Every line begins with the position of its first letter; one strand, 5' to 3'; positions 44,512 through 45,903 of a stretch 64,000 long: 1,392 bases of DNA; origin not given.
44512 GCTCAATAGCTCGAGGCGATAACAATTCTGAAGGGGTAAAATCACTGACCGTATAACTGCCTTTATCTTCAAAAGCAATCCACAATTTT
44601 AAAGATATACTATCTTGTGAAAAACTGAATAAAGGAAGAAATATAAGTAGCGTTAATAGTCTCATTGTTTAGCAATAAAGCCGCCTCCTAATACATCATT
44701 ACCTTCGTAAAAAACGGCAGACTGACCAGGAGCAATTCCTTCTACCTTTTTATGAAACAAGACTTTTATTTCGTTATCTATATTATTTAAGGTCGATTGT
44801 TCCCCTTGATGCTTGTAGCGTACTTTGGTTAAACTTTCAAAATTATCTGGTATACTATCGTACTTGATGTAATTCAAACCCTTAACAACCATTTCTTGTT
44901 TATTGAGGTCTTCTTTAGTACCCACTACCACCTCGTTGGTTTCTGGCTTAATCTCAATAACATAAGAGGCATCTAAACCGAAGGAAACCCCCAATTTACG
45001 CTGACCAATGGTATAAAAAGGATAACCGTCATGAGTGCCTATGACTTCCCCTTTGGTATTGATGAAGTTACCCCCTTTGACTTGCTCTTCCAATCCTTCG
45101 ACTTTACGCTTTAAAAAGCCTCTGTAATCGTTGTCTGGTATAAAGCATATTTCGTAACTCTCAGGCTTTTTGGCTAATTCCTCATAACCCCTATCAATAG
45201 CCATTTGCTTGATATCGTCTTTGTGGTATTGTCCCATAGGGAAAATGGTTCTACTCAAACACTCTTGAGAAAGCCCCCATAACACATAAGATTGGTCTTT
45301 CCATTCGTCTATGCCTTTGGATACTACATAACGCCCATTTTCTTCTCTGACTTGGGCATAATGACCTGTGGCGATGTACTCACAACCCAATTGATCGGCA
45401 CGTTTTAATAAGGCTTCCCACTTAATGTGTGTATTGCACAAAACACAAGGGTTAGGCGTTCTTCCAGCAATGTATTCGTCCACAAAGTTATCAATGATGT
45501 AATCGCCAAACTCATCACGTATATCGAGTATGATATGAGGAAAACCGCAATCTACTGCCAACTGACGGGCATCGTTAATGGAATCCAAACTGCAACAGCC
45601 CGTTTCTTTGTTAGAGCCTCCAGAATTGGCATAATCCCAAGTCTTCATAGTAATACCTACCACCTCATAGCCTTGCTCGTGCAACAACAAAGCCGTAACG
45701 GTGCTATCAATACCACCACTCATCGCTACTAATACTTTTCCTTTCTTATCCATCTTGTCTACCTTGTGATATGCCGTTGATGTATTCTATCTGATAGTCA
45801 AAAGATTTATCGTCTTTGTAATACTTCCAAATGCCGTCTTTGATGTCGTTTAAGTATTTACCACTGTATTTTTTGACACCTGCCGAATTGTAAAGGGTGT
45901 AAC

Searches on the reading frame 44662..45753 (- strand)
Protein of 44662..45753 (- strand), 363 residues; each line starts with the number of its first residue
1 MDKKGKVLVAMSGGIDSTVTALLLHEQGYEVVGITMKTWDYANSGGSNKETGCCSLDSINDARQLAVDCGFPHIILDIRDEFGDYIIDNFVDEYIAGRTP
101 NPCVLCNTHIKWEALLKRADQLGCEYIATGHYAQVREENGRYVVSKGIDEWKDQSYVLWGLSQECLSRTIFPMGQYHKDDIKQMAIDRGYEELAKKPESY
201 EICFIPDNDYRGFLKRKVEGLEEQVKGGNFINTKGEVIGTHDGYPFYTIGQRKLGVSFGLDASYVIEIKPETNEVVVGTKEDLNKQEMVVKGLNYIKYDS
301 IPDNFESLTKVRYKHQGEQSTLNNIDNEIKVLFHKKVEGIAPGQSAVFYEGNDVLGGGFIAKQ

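Call 77: search_protein_families(library=pfam, proteins=[window:44662-45753:-], max_evalue=0.0001)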
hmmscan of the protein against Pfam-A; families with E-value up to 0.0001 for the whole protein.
window:44662-45753:- (363 aa): 5 families
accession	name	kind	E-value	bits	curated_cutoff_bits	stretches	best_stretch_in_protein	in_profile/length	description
PF03054.22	tRNA_Me_trans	-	2.1e-67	227.2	20.6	1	6-206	2-201/202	tRNA methyl transferase HUP domain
PF20258.4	tRNA_Me_trans_C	-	5.5e-16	59.1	20.6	1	286-360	2-77/77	Aminomethyltransferase beta-barrel domain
PF20259.3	tRNA_Me_trans_M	-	8.1e-15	54.6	27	1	224-278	9-65/66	tRNA methyl transferase PRC-barrel domain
PF02568.20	ThiI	-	2e-05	24.8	20.5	0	4-45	3-44/197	Thiamine biosynthesis protein (ThiI)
PF00764.25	Arginosuc_synth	-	8.7e-05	23.1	27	0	6-89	1-73/162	Arginosuccinate synthase N-terminal HUP domain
